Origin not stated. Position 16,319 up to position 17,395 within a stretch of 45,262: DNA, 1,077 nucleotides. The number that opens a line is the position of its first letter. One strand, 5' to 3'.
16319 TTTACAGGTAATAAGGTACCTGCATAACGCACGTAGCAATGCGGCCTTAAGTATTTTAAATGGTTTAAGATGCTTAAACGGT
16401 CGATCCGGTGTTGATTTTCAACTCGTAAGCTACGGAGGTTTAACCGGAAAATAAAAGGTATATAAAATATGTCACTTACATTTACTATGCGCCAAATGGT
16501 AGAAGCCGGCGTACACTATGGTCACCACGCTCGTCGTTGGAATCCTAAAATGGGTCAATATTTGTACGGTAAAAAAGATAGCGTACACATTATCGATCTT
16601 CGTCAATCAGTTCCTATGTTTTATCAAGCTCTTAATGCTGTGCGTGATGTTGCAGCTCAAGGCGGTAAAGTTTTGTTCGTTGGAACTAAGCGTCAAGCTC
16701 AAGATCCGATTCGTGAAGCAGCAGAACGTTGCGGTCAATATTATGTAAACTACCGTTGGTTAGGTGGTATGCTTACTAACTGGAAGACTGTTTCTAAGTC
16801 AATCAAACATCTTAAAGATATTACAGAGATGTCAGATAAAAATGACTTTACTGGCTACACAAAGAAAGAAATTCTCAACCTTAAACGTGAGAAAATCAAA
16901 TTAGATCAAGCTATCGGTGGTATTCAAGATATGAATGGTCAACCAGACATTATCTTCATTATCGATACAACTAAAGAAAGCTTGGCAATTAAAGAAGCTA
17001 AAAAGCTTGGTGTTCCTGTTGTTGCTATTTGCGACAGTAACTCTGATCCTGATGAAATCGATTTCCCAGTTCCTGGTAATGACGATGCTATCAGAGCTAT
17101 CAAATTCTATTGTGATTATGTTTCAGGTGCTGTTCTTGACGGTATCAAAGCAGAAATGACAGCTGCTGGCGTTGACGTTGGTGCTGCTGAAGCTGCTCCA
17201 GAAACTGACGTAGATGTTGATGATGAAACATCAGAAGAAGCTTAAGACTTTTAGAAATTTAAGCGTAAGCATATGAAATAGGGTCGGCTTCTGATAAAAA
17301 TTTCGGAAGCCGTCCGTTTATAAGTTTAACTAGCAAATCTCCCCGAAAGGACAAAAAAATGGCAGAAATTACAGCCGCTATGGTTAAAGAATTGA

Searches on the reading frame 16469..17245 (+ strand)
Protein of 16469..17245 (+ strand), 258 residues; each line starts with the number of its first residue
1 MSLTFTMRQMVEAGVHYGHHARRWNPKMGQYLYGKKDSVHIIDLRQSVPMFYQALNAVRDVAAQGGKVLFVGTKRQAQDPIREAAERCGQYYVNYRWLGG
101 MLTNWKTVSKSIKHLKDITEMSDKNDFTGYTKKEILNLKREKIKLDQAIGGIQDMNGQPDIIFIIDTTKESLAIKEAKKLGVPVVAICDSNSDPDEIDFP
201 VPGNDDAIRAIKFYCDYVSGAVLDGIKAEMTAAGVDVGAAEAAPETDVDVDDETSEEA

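Call 31: find_related_loci(query=window:16469-17245:+, collection=genome_contigs, flank=1000)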
Query window:16469-17245:+ (258 aa) in genome_contigs; peptide patterns used: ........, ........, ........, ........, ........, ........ (x = any residue, [..] = any of these).
599 stretches matched a pattern (row limit reached: there are more); 516 encode a relative of the query (tblastn E <= 1e-3); the best 80 are kept; 80 distinct loci.
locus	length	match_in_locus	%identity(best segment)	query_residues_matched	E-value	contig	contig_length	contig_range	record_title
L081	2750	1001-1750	68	4-253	3e-122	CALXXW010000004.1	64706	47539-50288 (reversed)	MAG: uncultured Alphaproteobacteria bacterium isolate E20__bin339 genome assembly, contig: E20__k127_7236929, whole geno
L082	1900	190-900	70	4-240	2e-124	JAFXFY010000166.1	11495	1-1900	MAG: Alphaproteobacteria bacterium isolate RGIG6380 Sheep_Rectum-5__c634570, whole genome shotgun sequence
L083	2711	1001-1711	70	4-240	5e-121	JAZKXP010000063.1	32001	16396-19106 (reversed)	MAG: Alphaproteobacteria bacterium isolate T1900045117_TC20190111.MAGScoT_cleanbin_000024 SGB_4816_k141_48477, whole gen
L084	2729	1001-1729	70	4-245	4e-121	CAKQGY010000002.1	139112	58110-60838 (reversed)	MAG: uncultured Alphaproteobacteria bacterium isolate REFINED_METABAT215_TOP10_CONTIGS_1500_ASSEMBLY_K77_MERGED__Hadza_M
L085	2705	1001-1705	67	4-238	2e-117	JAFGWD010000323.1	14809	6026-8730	MAG: Rhodospirillaceae bacterium isolate ZodW_Metabat.220 k87_23842253, whole genome shotgun sequence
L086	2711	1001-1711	68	4-240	1e-116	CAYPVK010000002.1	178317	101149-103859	MAG TPA_asm: uncultured Lactobacillales bacterium isolate SRP313737_co1_115 genome assembly, contig: NODE_68_length_1783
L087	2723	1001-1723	66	4-245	1e-116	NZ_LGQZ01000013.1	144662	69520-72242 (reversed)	Azospirillum sp. TSO22-1 Contig05, whole genome shotgun sequence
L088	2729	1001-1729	67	4-247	6e-117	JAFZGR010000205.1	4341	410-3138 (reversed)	MAG: Alphaproteobacteria bacterium isolate RGIG7750 Water_buffalos_Rectum-5__c533142, whole genome shotgun sequence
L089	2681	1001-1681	70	4-230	7e-116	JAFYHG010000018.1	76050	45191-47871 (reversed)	MAG: Alphaproteobacteria bacterium isolate RGIG7089 Sheep_Rumen.Co__c2369199, whole genome shotgun sequence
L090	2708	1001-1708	69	4-239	3e-120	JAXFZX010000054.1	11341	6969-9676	MAG: Pseudomonadota bacterium isolate CB4 bin31 ctg000272799, whole genome shotgun sequence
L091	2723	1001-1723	64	4-245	3e-112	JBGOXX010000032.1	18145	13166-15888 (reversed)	MAG: Alphaproteobacteria bacterium isolate OBJ_0618_130150_57 k141_695847_length_18145_cov_25.8301, whole genome shotgun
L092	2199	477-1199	64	4-245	4e-114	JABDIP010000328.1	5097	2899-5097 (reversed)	MAG: Inquilinus sp. isolate DS_bin_12 k127_4317, whole genome shotgun sequence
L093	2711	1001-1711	65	4-241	2e-111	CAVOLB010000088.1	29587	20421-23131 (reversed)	MAG: uncultured Alphaproteobacteria bacterium isolate MFD10097.bin.1.22 genome assembly, contig: contig_21224, whole gen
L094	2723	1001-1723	63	4-245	6e-111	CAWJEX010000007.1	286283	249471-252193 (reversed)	MAG: uncultured Alphaproteobacteria bacterium isolate MFD09222.bin.1.102 genome assembly, contig: contig_137261, whole g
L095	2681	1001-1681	69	4-230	3e-109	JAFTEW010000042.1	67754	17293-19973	MAG: Alphaproteobacteria bacterium isolate RGIG3755 Roe_deer_Abomasum-1__c207473, whole genome shotgun sequence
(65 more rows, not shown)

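Call 100: search_protein_families(library=ncbifam, proteins=[window:16469-17245:+], max_evalue=1e-10)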
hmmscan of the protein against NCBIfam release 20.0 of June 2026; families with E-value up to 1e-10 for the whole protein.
window:16469-17245:+ (258 aa): 4 families
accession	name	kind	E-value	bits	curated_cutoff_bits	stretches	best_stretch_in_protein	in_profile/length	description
NF008966.0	PRK12311.1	equivalog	1.4e-112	376.2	526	1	4-253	5-253/334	30S ribosomal protein S2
TIGR01011.1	rpsB_bact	equivalog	1.9e-96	321.7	76.3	1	5-226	2-223/225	30S ribosomal protein S2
NF051451.1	30S_S2_sunset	exception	4.5e-82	276.2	710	1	5-242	4-245/382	30S ribosomal protein S2, sunset domain variant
TIGR01012.1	uS2_euk_arch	equivalog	2.9e-18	66.1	211.5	0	158-211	108-161/196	30S ribosomal protein S2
